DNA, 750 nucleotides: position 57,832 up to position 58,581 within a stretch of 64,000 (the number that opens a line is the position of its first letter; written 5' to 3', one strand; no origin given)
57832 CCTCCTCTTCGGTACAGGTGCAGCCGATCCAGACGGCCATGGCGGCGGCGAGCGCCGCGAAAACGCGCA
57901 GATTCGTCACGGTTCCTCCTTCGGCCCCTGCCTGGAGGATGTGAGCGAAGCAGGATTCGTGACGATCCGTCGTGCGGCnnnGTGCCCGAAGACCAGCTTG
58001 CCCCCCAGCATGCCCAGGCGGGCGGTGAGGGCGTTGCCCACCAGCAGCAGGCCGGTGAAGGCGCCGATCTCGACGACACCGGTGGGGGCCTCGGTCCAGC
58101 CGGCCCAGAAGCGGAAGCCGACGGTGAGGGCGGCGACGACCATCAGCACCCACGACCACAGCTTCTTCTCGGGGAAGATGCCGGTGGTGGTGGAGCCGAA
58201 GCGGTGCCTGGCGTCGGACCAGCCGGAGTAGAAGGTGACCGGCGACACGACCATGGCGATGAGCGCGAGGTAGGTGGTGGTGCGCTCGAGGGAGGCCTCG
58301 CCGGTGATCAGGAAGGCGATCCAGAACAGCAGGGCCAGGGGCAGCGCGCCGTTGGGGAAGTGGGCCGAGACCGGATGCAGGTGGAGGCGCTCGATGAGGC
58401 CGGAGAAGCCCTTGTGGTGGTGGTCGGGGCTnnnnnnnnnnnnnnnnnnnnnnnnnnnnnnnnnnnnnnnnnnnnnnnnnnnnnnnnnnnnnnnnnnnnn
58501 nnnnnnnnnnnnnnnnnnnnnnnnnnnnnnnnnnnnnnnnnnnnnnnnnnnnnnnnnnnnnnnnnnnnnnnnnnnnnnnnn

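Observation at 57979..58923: Triple rubredoxin fused to a 4-TM membrane domain, co-operonic with KorAB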

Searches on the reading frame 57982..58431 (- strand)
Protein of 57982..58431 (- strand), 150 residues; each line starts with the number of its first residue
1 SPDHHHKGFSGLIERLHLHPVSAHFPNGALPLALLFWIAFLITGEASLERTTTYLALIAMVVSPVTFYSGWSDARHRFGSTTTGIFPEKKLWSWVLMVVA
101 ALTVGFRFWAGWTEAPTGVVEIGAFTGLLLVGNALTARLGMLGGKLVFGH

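Call 35: find_homologous_proteins(query=A3, max_evalue=0.001)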
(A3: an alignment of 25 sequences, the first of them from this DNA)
Query A3 (25 sequences) (146 aa, profile of the alignment): 1780 proteins with E <= 0.001 among 8000 candidates; the best 120 are listed.
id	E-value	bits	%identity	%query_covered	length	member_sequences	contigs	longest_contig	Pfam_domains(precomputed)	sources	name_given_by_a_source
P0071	4.8e-53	197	32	52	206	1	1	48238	PF21349.3,PF09990.15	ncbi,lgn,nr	ncbi:MAG: hypothetical protein K9L30_13275 [Desulfobacterales bacterium]|nr:hypothetical protein [De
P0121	7.7e-53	197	30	99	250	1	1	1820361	PF21349.3,PF09990.15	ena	-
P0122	1.2e-52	196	30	98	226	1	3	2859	PF21349.3,PF09990.15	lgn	-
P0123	1.3e-52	196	33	91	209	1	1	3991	PF21349.3,PF09990.15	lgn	-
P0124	1.9e-52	195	32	97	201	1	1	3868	PF21349.3,PF09990.15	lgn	-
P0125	2.6e-52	195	31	99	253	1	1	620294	PF21349.3,PF09990.15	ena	-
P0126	3.1e-52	195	30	97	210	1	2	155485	PF21349.3,PF23458.3,PF09990.15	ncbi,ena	-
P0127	3.7e-52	195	30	95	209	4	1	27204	PF21349.3,PF09990.15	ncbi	ncbi:MAG: rubredoxin-like domain-containing protein [Pseudomonadota bacterium]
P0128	5.8e-52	194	30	97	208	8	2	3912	PF21349.3,PF09990.15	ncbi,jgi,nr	ncbi:MAG: DUF2231 domain-containing protein [Desulfobulbaceae bacterium]|nr:MAG: DUF2231 domain-cont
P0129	6.0e-52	194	28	98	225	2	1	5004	PF21349.3,PF09990.15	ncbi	-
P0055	6.5e-52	194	28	60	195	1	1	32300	PF21349.3,PF09990.15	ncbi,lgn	-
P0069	7.9e-52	193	28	90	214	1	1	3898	PF21349.3,PF09990.15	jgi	-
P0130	8.3e-52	193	29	99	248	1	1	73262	PF21349.3,PF09990.15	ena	-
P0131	8.4e-52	193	28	95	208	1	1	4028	PF21349.3,PF09990.15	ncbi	-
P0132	9.1e-52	193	30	99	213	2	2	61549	PF21349.3,PF09990.15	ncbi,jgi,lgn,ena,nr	ncbi:MAG: rubredoxin [Proteobacteria bacterium]|nr:rubredoxin [Pseudomonadota bacterium] MBU4009217.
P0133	1.1e-51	193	32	91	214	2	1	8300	PF21349.3,PF09990.15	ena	-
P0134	1.3e-51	193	28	95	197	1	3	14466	PF21349.3,PF09990.15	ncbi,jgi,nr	ncbi:MAG: hypothetical protein JRF40_06095 [Deltaproteobacteria bacterium]|nr:hypothetical protein [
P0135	1.4e-51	193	31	95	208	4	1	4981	PF21349.3,PF09990.15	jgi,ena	-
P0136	1.4e-51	193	35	95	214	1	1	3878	PF21349.3,PF09990.15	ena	-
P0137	1.5e-51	193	32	97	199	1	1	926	PF21349.3,PF09990.15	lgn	-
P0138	1.5e-51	193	32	95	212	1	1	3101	PF21349.3,PF09990.15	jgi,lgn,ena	-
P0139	1.6e-51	192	30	94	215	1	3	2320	PF21349.3,PF09990.15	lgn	-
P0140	1.9e-51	192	32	95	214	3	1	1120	PF21349.3,PF09990.15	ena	-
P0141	2.1e-51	192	30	95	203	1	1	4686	PF21349.3,PF09990.15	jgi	jgi:uncharacterized membrane protein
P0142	3.3e-51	191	28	95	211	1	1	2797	PF21349.3,PF09990.15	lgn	-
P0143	4.5e-51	191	32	95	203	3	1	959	PF21349.3,PF09990.15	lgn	-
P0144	4.6e-51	191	28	95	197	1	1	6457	PF21349.3,PF09990.15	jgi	-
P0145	4.6e-51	191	28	97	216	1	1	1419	PF21349.3,PF09990.15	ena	-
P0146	4.6e-51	191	31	94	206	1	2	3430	PF21349.3,PF09990.15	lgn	-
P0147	6.0e-51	191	28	90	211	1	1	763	PF21349.3,PF09990.15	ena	-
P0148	7.6e-51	190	29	96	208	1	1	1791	PF21349.3,PF09990.15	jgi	-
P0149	7.7e-51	190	30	91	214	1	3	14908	PF21349.3,PF09990.15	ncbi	-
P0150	8.2e-51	190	28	90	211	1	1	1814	PF21349.3,PF09990.15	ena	-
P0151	8.4e-51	190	28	90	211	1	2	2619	PF21349.3,PF09990.15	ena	-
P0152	9.0e-51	190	31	91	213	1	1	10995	PF21349.3,PF09990.15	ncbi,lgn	-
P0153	1.1e-50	190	30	95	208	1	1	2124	PF21349.3,PF09990.15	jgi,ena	-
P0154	1.2e-50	190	28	90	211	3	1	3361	PF21349.3,PF09990.15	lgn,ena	-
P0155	1.2e-50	190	28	90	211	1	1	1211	PF21349.3,PF09990.15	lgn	-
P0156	1.2e-50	190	31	95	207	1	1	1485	PF21349.3,PF09990.15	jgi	jgi:rubredoxin/uncharacterized membrane protein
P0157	1.2e-50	190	30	95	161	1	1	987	PF09990.15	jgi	jgi:hypothetical protein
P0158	1.3e-50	190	28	98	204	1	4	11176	PF21349.3,PF09990.15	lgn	-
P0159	1.3e-50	190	31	95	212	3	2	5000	PF21349.3,PF09990.15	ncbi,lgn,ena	-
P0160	1.4e-50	189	28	90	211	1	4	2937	PF21349.3,PF09990.15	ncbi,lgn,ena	-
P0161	1.4e-50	189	28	90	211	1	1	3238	PF21349.3,PF09990.15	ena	-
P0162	1.4e-50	189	28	90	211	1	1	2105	PF21349.3,PF09990.15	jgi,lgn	jgi:uncharacterized membrane protein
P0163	1.4e-50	189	28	90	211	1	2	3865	PF21349.3,PF09990.15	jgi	-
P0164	1.4e-50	189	32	97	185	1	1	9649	PF09990.15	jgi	jgi:uncharacterized membrane protein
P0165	1.5e-50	189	30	95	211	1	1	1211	PF21349.3,PF09990.15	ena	-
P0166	1.5e-50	189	30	95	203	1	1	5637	PF21349.3,PF09990.15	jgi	-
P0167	1.6e-50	189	29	90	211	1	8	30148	PF21349.3,PF09990.15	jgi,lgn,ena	jgi:uncharacterized membrane protein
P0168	1.6e-50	189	29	99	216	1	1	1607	PF21349.3,PF09990.15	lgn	-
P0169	1.6e-50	189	31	96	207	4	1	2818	PF21349.3,PF09990.15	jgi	-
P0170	1.7e-50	189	28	90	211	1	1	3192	PF21349.3,PF09990.15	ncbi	-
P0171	1.8e-50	189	28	95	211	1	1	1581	PF21349.3,PF09990.15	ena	-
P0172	1.8e-50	189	25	95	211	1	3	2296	PF21349.3,PF09990.15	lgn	-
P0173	1.8e-50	189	31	95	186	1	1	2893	PF09990.15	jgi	jgi:uncharacterized membrane protein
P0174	1.8e-50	189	28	95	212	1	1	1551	PF21349.3,PF09990.15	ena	-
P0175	1.9e-50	189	28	99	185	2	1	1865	PF09990.15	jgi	-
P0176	2.0e-50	189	30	95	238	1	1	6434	PF21349.3,PF09990.15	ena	-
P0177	2.1e-50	189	31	55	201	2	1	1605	PF21349.3,PF09990.15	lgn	-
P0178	2.5e-50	189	30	96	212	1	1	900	PF21349.3,PF09990.15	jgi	jgi:rubredoxin/uncharacterized membrane protein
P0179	2.5e-50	189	29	95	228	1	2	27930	PF21349.3,PF09990.15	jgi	-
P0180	2.5e-50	189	31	53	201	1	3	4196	PF21349.3,PF09990.15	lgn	-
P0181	2.5e-50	189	29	97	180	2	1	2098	PF09990.15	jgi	jgi:hypothetical protein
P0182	2.7e-50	188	29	98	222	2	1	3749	PF21349.3,PF09990.15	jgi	jgi:rubredoxin/uncharacterized membrane protein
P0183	2.8e-50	188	27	97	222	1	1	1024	PF21349.3,PF23458.3,PF09990.15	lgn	-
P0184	2.9e-50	188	30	95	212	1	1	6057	PF21349.3,PF09990.15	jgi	-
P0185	3.0e-50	188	39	48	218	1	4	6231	PF21349.3,PF09990.15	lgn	-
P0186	3.2e-50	188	32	95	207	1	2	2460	PF21349.3,PF09990.15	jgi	-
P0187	3.3e-50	188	31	95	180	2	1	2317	PF09990.15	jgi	jgi:hypothetical protein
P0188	3.4e-50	188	28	97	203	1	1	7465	PF21349.3,PF09990.15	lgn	-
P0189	3.4e-50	188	29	98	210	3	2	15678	PF21349.3,PF09990.15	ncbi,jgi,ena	-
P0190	3.6e-50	188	30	94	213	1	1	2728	PF21349.3,PF09990.15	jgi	-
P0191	3.6e-50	188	31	53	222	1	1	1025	PF21349.3,PF09990.15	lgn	-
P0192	3.8e-50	188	32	97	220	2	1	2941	PF21349.3,PF09990.15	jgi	jgi:hypothetical protein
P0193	4.1e-50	188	30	95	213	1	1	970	PF21349.3,PF09990.15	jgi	-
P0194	4.2e-50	188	29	95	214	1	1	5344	PF21349.3,PF23458.3,PF09990.15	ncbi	-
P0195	4.4e-50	188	29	97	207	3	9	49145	PF21349.3,PF09990.15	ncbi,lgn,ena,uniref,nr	ncbi:MAG: rubredoxin-like domain-containing protein [Pseudomonadota bacterium]|uniref:Rubredoxin-lik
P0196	4.6e-50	188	31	97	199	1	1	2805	PF21349.3,PF09990.15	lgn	-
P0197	4.7e-50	188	28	97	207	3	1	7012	PF21349.3,PF09990.15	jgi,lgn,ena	-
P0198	4.9e-50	188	32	99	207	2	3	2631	PF21349.3,PF09990.15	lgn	-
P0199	4.9e-50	188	27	99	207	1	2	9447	PF21349.3,PF09990.15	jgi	-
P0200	5.0e-50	188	30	92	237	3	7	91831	PF21349.3,PF09990.15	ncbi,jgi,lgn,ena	jgi:rubredoxin/uncharacterized membrane protein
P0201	5.1e-50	188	32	95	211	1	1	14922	PF21349.3,PF09990.15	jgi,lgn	jgi:uncharacterized membrane protein/rubredoxin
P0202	5.4e-50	188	24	70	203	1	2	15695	PF21349.3,PF09990.15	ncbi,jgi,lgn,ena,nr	ncbi:MAG TPA: rubredoxin [Desulfobacteraceae bacterium]|nr:rubredoxin [Desulfobacteraceae bacterium]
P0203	5.4e-50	188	29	98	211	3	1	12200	PF21349.3,PF09990.15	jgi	-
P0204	5.4e-50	188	28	98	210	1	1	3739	PF21349.3,PF09990.15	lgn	-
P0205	5.4e-50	188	30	99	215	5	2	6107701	PF21349.3,PF09990.15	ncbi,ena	-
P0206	5.6e-50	187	29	93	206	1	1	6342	PF21349.3,PF09990.15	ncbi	-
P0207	5.8e-50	187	26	95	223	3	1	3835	PF21349.3,PF09990.15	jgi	-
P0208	5.9e-50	187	27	95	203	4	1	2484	PF21349.3,PF09990.15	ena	-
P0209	6.1e-50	187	29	95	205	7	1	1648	PF21349.3,PF09990.15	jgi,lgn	jgi:rubredoxin/sulfite exporter TauE/SafE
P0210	6.5e-50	187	32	96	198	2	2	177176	PF21349.3,PF09990.15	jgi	jgi:rubredoxin/uncharacterized membrane protein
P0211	7.1e-50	187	29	95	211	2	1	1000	PF21349.3,PF09990.15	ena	-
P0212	8.2e-50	187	29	97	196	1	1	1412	PF21349.3,PF09990.15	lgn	-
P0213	8.3e-50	187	32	95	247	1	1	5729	PF21349.3,PF23458.3,PF09990.15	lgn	-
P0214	8.3e-50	187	28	92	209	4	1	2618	PF21349.3,PF09990.15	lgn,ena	-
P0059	8.6e-50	187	31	97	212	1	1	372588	PF21349.3,PF09990.15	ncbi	-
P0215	8.7e-50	187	28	95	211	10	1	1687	PF21349.3,PF09990.15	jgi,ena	-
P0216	8.7e-50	187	34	92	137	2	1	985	PF09990.15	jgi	jgi:uncharacterized membrane protein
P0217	9.8e-50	187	28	97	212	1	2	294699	PF21349.3,PF09990.15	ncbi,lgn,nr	ncbi:MAG: rubredoxin [Desulfobacteraceae bacterium]|nr:rubredoxin [Desulfobacteraceae bacterium] MBC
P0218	1.0e-49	187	31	98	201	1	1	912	PF21349.3,PF09990.15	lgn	-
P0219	1.0e-49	187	25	52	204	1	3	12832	PF21349.3,PF09990.15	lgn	-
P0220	1.0e-49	187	30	55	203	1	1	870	PF21349.3,PF09990.15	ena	-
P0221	1.1e-49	187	32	98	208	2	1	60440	PF21349.3,PF09990.15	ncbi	-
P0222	1.1e-49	187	29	98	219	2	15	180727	PF21349.3,PF09990.15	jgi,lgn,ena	jgi:uncharacterized membrane protein/RNA polymerase subunit RPABC4/transcription elongation factor S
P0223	1.1e-49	187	36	48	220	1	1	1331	PF21349.3,PF09990.15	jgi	-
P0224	1.1e-49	187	30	97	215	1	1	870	PF21349.3,PF09990.15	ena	-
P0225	1.1e-49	187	29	99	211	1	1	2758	PF21349.3,PF09990.15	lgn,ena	-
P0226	1.1e-49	186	30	98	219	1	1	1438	PF21349.3,PF09990.15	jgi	jgi:rubredoxin/uncharacterized membrane protein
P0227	1.1e-49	186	32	95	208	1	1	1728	PF09990.15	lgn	-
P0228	1.2e-49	186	29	99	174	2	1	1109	PF09990.15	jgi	jgi:uncharacterized membrane protein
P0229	1.2e-49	186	31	96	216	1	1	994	PF21349.3,PF09990.15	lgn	-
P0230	1.2e-49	186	30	93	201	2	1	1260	PF21349.3,PF09990.15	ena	-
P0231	1.2e-49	186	31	96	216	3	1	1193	PF21349.3,PF09990.15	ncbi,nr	ncbi:MAG TPA: rubredoxin-type Fe(Cys)4 protein [Desulfobacterales bacterium]|nr:rubredoxin-type Fe(C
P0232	1.2e-49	186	28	97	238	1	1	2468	PF21349.3,PF09990.15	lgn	-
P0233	1.4e-49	186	27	97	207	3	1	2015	PF21349.3,PF09990.15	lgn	-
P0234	1.4e-49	186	30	95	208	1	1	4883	PF21349.3,PF09990.15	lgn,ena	-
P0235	1.4e-49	186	29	71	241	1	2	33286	PF21349.3,PF09990.15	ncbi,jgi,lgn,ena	jgi:rubredoxin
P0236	1.5e-49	186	31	92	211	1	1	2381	PF21349.3,PF09990.15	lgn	-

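Call 43: search_protein_families(library=pfam, alignment_id=A3, max_evalue=1)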
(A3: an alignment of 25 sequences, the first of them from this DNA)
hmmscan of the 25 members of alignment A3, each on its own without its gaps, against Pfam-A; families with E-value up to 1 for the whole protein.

A. member 1, seq(146 aa): 3 families
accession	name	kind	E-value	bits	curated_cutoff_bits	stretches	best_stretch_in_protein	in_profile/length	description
PF09990.14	DUF2231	-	2.3e-08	34.6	26.4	1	14-146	4-133/139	Predicted membrane protein (DUF2231)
PF13664.11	DUF4149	-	0.00039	21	24.6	1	53-121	12-79/102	Domain of unknown function (DUF4149)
PF03203.19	MerC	-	0.56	11.3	27.6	0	80-133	30-83/108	MerC mercury resistance protein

B. families by the number of members that match (of 25 scanned): 32 families (the first 25 are shown)
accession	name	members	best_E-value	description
PF09990.14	DUF2231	25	1.9e-14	Predicted membrane protein (DUF2231)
PF07695.17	7TMR-DISM_7TM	7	0.00071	7TM diverse intracellular signalling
PF13664.11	DUF4149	3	0.00039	Domain of unknown function (DUF4149)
PF16327.10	CcmF_C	2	0.0013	Cytochrome c-type biogenesis protein CcmF C-terminal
PF10883.13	DUF2681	1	0.00059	Protein of unknown function (DUF2681)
PF03649.18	UPF0014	1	0.0052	Uncharacterised protein family (UPF0014)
PF07457.16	DUF1516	1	0.01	Protein of unknown function (DUF1516)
PF15111.12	TMEM101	1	0.016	TMEM101 protein family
PF13962.11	PGG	1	0.021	Domain of unknown function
PF14340.12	DUF4395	1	0.028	Domain of unknown function (DUF4395)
PF05398.16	PufQ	1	0.028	PufQ cytochrome subunit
PF01061.29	ABC2_membrane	1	0.028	ABC-2 type transporter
PF16491.10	Peptidase_M48_N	1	0.033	CAAX prenyl protease N-terminal, five membrane helices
PF09913.15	DUF2142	1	0.037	Predicted membrane protein (DUF2142)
PF24226.1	DUF7442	1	0.096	Phage membrane protein Family of unknown function (DUF7442)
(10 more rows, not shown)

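Call 77: search_protein_representatives(protein=window:57982-58431:-)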
Query: 150 residues. Proteins with E-value up to 0.001 (for the whole library): 162; up to 1e-10: 20; up to 1e-30: 2. The best 150 are listed.
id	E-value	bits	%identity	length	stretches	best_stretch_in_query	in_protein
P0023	3.7e-53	196.2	61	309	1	1-150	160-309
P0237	5.4e-33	130.7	50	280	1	7-149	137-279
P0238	5.4e-27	111.2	59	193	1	59-150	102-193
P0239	2.1e-20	89.8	46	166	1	34-150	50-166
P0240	2.3e-15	73.4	38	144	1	15-148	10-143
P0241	2.5e-15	73.3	33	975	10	42-81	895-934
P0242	1.9e-14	70.4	35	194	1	13-148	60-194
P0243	2.2e-13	67.0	34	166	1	12-148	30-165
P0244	3.7e-13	66.2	34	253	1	12-149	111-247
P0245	1.5e-12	64.3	41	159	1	9-148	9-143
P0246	5.0e-12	62.6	35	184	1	8-149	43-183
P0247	9.6e-12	61.6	34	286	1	10-131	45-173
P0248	1.1e-11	61.5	30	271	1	13-148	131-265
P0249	1.2e-11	61.3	32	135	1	15-148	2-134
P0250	1.3e-11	61.2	29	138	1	16-147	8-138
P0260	9.3e-10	55.2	33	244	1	13-148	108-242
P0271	2.9e-09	53.6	33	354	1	11-148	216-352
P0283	2.3e-08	50.7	28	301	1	13-148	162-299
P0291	4.2e-08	49.8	35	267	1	14-105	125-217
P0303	1.1e-07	48.5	40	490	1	17-99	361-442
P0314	5.9e-07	46.1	32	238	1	9-149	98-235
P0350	2.0e-05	41.1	34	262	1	12-148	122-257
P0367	6.3e-05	39.5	29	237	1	12-148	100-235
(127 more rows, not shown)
